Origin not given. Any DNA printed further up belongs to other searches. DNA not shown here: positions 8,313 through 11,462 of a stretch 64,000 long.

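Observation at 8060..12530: RHH repressor with palindromic operator followed by a 949-aa coiled-coil + metallophosphoesterase fusion protein and a secreted protein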

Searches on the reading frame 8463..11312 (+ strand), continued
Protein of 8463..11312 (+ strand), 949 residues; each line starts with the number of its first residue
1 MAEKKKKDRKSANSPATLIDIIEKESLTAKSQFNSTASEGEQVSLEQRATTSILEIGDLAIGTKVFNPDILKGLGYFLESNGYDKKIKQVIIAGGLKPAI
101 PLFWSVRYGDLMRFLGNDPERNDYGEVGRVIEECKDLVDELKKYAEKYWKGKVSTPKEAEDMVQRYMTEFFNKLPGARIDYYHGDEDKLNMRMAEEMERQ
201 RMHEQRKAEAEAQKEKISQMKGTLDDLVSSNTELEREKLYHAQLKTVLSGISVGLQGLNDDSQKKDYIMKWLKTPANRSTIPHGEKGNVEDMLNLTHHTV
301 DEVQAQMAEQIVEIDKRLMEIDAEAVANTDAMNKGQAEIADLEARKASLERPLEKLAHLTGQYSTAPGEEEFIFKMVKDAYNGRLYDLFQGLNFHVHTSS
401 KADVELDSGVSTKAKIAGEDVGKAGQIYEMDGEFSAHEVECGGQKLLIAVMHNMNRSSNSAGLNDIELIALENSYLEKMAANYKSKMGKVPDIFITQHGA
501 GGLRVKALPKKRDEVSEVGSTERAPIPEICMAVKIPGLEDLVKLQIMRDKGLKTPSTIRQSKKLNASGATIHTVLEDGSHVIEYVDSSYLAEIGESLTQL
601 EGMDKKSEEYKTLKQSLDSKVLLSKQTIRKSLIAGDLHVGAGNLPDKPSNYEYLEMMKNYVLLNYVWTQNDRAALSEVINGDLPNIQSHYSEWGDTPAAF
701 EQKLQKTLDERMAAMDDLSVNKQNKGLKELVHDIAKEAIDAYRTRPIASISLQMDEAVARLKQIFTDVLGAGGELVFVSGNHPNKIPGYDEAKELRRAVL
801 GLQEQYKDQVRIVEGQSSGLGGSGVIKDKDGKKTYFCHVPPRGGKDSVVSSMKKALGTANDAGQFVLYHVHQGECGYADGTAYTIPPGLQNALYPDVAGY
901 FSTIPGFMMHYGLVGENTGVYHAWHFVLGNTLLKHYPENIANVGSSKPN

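Call 43: find_homologous_proteins(query=A1, max_evalue=0.00001)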
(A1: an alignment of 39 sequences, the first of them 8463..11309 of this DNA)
Query A1 (39 sequences): 8000 candidates shared short words with the query, none scored E <= 0.00001.

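Call 44: find_encoding_contigs(protein=P0002, flank=10000, max_places=4)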
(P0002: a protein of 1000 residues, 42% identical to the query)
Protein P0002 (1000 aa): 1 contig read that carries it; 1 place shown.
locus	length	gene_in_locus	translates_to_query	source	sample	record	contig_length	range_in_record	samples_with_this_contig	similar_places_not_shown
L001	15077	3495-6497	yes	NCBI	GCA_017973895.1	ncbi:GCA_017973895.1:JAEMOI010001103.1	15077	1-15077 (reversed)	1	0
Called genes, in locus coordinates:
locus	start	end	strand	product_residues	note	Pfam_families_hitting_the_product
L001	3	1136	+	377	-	?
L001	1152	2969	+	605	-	PF02934:GatB_N, PF02938:GAD, PF02637:GatB_Yqey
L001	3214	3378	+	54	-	-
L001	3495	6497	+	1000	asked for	-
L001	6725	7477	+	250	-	-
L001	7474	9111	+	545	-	-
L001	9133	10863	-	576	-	PF02355:SecD_SecF_C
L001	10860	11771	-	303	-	PF02355:SecD_SecF_C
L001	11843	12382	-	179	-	-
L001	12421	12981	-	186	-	PF02163:Peptidase_M50 (weak)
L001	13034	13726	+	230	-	PF01798:Nop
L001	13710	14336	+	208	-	PF01269:Fibrillarin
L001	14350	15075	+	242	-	?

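Call 45: find_encoding_contigs(protein=window:8463-11312:+, flank=10000, max_places=4)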
Protein window:8463-11312:+ (949 aa): 3 contigs read that carry it; 2 places shown.
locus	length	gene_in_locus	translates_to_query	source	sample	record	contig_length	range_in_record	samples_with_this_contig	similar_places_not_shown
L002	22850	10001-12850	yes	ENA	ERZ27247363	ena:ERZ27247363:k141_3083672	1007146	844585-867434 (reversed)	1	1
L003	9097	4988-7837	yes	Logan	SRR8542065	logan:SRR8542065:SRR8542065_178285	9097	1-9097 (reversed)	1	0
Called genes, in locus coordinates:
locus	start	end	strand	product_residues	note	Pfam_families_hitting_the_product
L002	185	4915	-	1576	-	PF06739:SBBP (weak), PF13229:Beta_helix, PF05048:NosD, PF13229:Beta_helix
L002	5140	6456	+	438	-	PF18195:GatD_N, PF00710:Asparaginase, PF17763:Asparaginase_C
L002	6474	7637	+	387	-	PF07690:MFS_1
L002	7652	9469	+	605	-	PF02934:GatB_N, PF02938:GAD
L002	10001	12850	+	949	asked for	-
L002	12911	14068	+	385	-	-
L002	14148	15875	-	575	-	PF02355:SecD_SecF_C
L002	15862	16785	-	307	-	PF02355:SecD_SecF_C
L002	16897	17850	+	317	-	PF01699:Na_Ca_ex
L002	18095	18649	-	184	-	PF02163:Peptidase_M50 (weak)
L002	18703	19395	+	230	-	PF01798:Nop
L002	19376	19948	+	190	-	PF01269:Fibrillarin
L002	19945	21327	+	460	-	PF01406:tRNA-synt_1e, PF09334:tRNA-synt_1g (faint), PF23493:CysS_C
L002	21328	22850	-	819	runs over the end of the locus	PF00133:tRNA-synt_1, PF09334:tRNA-synt_1g, PF08264:Anticodon_1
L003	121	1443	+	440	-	PF18195:GatD_N, PF00710:Asparaginase, PF17763:Asparaginase_C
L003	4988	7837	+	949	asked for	-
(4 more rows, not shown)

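Call 46: find_encoding_contigs(protein=P0003, flank=10000, max_places=3)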
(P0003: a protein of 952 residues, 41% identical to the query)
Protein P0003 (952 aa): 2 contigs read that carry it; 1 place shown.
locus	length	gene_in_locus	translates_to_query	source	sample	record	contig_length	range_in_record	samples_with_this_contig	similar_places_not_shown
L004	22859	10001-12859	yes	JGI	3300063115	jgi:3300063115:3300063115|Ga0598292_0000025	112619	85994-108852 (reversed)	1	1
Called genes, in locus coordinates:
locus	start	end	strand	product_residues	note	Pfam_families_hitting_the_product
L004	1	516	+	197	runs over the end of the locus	PF27325:MJ0538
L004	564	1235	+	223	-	PF04079:SMC_ScpB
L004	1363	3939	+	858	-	PF00521:DNA_topoisoIV, PF03989:DNA_gyraseA_C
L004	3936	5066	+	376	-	PF02926:THUMP, PF01170:UPF0020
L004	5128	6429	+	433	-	PF18195:GatD_N, PF00710:Asparaginase, PF17763:Asparaginase_C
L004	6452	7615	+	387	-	PF07690:MFS_1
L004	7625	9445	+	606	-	PF02934:GatB_N, PF02938:GAD, PF02637:GatB_Yqey (weak)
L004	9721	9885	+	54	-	-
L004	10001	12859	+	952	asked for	-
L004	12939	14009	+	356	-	-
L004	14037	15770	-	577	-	PF02355:SecD_SecF_C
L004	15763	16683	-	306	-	PF03176:MMPL (weak), PF02355:SecD_SecF_C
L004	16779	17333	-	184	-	PF02163:Peptidase_M50 (weak)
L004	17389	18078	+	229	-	PF01798:Nop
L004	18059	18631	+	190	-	PF01269:Fibrillarin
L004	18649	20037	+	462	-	PF01406:tRNA-synt_1e, PF09334:tRNA-synt_1g (faint), PF01921:tRNA-synt_1f (weak), PF23493:CysS_C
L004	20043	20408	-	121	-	-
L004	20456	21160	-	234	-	PF01411:tRNA-synt_2c, PF07973:tRNA_SAD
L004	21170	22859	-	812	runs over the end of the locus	PF00133:tRNA-synt_1, PF09334:tRNA-synt_1g, PF08264:Anticodon_1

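Call 47: find_encoding_contigs(protein=P0005, flank=10000, max_places=3)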
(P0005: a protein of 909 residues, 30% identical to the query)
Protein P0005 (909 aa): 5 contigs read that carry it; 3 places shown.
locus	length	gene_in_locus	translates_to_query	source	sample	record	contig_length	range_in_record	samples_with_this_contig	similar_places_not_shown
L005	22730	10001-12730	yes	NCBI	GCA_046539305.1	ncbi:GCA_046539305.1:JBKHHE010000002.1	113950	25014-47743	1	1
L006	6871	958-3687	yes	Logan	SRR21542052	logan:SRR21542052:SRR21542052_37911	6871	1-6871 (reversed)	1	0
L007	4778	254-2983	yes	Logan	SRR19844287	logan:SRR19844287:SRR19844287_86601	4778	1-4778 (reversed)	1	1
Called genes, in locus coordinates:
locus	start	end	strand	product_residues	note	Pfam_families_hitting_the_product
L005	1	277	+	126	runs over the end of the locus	PF01325:Fe_dep_repress, PF02742:Fe_dep_repr_C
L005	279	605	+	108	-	PF17253:DUF5320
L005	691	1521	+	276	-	PF01656:CbiA, PF10609:ParA, PF13614:AAA_31, PF00037:Fer4, PF12837:Fer4_6, PF12838:Fer4_7, PF13187:Fer4_9, PF14697:Fer4_21, +6 more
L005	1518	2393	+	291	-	PF01656:CbiA, PF10609:ParA, PF13237:Fer4_10 (weak), PF12838:Fer4_7, PF13187:Fer4_9 (weak), PF14697:Fer4_21, PF00037:Fer4 (weak), PF12837:Fer4_6 (weak), +6 more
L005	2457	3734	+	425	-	PF13393:tRNA-synt_His, PF00587:tRNA-synt_2b, PF03129:HGTP_anticodon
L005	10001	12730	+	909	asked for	-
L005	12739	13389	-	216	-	PF00702:Hydrolase, PF12710:HAD, PF13419:HAD_2, PF13242:Hydrolase_like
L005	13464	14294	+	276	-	PF05575:V_cholerae_RfbT (weak), PF05050:Methyltransf_21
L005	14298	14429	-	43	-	-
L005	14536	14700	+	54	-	PF07754:Ribosomal_aS21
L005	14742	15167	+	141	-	PF00164:Ribosom_S12_S23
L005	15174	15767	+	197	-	PF00177:Ribosomal_S7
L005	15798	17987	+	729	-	PF00009:GTP_EFTU, PF22042:EF-G_D2, PF03144:GTP_EFTU_D2, PF14492:EFG_III, PF03764:EFG_IV, PF00679:EFG_C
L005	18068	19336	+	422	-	PF00009:GTP_EFTU, PF01926:MMR_HSR1 (faint), PF03144:GTP_EFTU_D2, PF03143:GTP_EFTU_D3, PF22594:GTP-eEF1A_C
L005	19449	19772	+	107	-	PF00338:Ribosomal_S10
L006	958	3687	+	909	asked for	-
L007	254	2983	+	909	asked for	-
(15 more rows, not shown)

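Call 48: find_encoding_contigs(protein=P0008, flank=10000, max_places=3)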
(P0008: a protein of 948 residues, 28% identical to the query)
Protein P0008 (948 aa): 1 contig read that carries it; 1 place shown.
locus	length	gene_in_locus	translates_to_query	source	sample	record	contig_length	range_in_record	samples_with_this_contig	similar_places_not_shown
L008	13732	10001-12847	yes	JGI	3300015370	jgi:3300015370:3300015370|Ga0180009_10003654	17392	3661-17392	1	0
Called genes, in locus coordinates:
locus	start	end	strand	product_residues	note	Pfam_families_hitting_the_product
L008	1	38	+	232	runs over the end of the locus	PF04434:SWIM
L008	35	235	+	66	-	-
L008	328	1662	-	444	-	PF01637:ATPase_2, PF13173:AAA_14, PF03008:DUF234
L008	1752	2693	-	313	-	PF00850:Hist_deacetyl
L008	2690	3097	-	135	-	PF09845:OapC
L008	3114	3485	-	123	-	PF09846:OapB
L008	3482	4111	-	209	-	PF00009:GTP_EFTU (faint), PF00735:Septin (weak), PF03193:RsgA_GTPase (faint), PF09439:SRPRB (faint), PF01926:MMR_HSR1, PF02421:FeoB_N (weak), PF08477:Roc (faint)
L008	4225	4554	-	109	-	-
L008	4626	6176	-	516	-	PF04326:SLFN_AlbA_2, PF13749:HATPase_c_4, PF01726:LexA_DNA_bind (faint), PF04703:FaeA (faint), PF08279:HTH_11 (faint), PF12802:MarR_2 (faint), PF12840:HTH_20 (faint), PF13412:HTH_24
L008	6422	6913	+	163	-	-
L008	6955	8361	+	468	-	PF01139:RtcB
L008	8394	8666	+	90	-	-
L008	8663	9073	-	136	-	PF01850:PIN (weak), PF13470:PIN_3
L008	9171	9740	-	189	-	PF06821:Ser_hydrolase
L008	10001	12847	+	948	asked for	-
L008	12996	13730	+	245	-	?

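Call 49: predict_structure(protein=window:8463-11309:+)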
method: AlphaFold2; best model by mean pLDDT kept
length: 949 residues; sequences in the alignment: 1
mean_pLDDT: 38.9   pTM: 0.25
mean pLDDT of the five models: 38.9, 36.4, 34.7, 34.5, 30.0
residues with pLDDT >= 90: 0; 70-90: 4; 50-70: 136; < 50: 809
segments of 3 or more residues with pLDDT < 50: 1-22, 26-124, 126-131, 173-194, 196-198, 212-214, 216-240, 242-245, 282-287, 289-594, 618-684, 697-758, 763-765, 767-792, 812-949
pLDDT, mean of each block of 10 residues (from residue 1): 38 44 48 43 44 44 40 43 38 36 37 40 44 56 56 53 52 41 38 48 54 46 42 46 51 58 62 54 44 43 41 41 38 41 38 34 37 35 30 23 22 24 25 32 32 30 28 35 33 23 25 28 28 30 33 28 24 24 33 49 68 54 37 30 32 39 45 44 48 49 47 35 35 36 27 41 48 44 38 52 55 40 32 34 36 41 39 29 30 30 28 31 35 33 27
secondary structure, 60 per line:
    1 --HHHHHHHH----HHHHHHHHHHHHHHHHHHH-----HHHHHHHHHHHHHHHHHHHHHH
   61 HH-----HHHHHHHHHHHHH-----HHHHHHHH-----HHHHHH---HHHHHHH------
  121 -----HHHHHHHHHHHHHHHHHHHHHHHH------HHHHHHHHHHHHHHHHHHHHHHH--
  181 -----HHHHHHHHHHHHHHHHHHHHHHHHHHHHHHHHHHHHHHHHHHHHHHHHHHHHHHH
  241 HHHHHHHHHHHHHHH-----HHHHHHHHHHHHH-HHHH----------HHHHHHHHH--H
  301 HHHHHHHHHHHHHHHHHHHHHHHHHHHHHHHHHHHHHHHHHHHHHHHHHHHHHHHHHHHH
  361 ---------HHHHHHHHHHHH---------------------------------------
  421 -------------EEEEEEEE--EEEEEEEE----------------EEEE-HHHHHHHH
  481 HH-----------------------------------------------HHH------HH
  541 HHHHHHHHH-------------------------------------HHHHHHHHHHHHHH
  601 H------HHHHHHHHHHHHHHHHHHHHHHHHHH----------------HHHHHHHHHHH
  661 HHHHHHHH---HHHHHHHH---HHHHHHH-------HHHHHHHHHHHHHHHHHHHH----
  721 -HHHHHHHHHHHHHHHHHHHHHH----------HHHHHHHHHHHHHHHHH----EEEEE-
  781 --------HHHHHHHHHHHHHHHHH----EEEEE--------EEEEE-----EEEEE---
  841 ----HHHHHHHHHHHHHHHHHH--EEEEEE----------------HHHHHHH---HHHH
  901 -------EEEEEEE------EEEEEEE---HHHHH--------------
elements in order (helices of 4 or more, strands of 3 or more residues): H3-10 H15-33 H39-62 H68-80 H86-93 H99-104 H108-114 H126-149 H156-178 H186-255 H261-273 H275-278 H289-297 H300-360 H370-381 E434-441 E444-451 E468-471 H473-482 H539-549 H587-601 H608-633 H650-668 H672-679 H683-689 H697-716 H722-743 H754-770 E775-779 H789-805 E810-814 E823-827 E833-837 H845-862 E865-870 H887-893 H897-900 E908-914 E921-927 H931-935

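Call 62: find_encoding_contigs(protein=P0011, flank=8000, max_places=2)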
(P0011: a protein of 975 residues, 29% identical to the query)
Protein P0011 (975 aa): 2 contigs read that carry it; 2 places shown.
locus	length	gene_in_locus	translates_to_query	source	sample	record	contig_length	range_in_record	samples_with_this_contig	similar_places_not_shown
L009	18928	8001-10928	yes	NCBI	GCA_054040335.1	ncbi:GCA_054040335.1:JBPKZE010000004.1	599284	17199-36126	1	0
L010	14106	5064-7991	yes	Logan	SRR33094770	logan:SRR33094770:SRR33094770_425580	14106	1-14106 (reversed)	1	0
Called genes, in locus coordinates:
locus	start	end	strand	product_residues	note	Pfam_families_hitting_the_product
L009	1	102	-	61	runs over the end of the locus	PF06093:Spt4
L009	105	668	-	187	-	PF03876:SHS2_Rpb7-N, PF00575:S1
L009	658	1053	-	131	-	PF18477:PIN_9, PF04900:Fcf1 (weak)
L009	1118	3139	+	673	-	PF02518:HATPase_c, PF00204:DNA_gyraseB, PF01751:Toprim, PF00986:DNA_gyraseB_C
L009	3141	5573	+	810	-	PF00521:DNA_topoisoIV, PF03989:DNA_gyraseA_C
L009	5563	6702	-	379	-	PF13365:Trypsin_2 (weak)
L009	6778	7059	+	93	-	PF04010:DUF357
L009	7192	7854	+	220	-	PF00696:AA_kinase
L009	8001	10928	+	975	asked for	-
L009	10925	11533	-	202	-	-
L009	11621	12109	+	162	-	PF02224:Cytidylate_kin (faint), PF07728:AAA_5 (weak), PF08433:KTI12 (weak), PF13189:Cytidylate_kin2 (faint), PF13238:AAA_18, PF13671:AAA_33 (faint), PF01202:SKI, PF13207:AAA_17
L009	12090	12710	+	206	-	PF05430:Methyltransf_30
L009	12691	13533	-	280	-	-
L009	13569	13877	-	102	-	PF00338:Ribosomal_S10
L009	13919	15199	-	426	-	PF00009:GTP_EFTU, PF01926:MMR_HSR1 (faint), PF03144:GTP_EFTU_D2, PF03143:GTP_EFTU_D3, PF22594:GTP-eEF1A_C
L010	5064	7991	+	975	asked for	-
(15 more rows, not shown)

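Call 63: find_encoding_contigs(protein=P0024, flank=8000, max_places=2)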
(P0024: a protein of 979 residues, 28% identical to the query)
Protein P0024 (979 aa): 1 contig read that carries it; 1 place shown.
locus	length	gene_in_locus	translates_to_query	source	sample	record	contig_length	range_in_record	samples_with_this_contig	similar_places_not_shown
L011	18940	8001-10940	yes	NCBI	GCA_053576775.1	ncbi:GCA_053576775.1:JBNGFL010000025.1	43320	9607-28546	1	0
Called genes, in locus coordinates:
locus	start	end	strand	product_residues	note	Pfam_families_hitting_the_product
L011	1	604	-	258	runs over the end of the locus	PF02129:Peptidase_S15, PF00561:Abhydrolase_1 (faint), PF12146:Hydrolase_4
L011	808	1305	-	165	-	-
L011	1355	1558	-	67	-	-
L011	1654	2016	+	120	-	-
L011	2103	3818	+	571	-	PF00343:Phosphorylase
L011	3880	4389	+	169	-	PF09622:DUF2391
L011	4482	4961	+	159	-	PF14359:DUF4406 (faint)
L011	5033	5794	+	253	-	PF05050:Methyltransf_21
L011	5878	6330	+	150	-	PF01951:Archease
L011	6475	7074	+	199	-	PF00177:Ribosomal_S7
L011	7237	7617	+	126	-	-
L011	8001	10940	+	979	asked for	-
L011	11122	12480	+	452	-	PF06245:DUF1015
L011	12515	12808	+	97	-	PF01035:DNA_binding_1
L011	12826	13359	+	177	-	-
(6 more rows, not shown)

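Call 64: find_encoding_contigs(protein=P0012, flank=8000, max_places=2)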
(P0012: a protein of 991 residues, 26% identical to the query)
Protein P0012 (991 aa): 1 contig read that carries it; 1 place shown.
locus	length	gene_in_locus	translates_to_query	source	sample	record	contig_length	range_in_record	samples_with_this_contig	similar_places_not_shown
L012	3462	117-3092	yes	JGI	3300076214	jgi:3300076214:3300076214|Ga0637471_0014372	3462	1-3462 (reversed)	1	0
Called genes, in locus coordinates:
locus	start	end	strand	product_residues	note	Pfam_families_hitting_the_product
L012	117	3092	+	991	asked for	-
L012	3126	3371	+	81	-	PF01722:BolA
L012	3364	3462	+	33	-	?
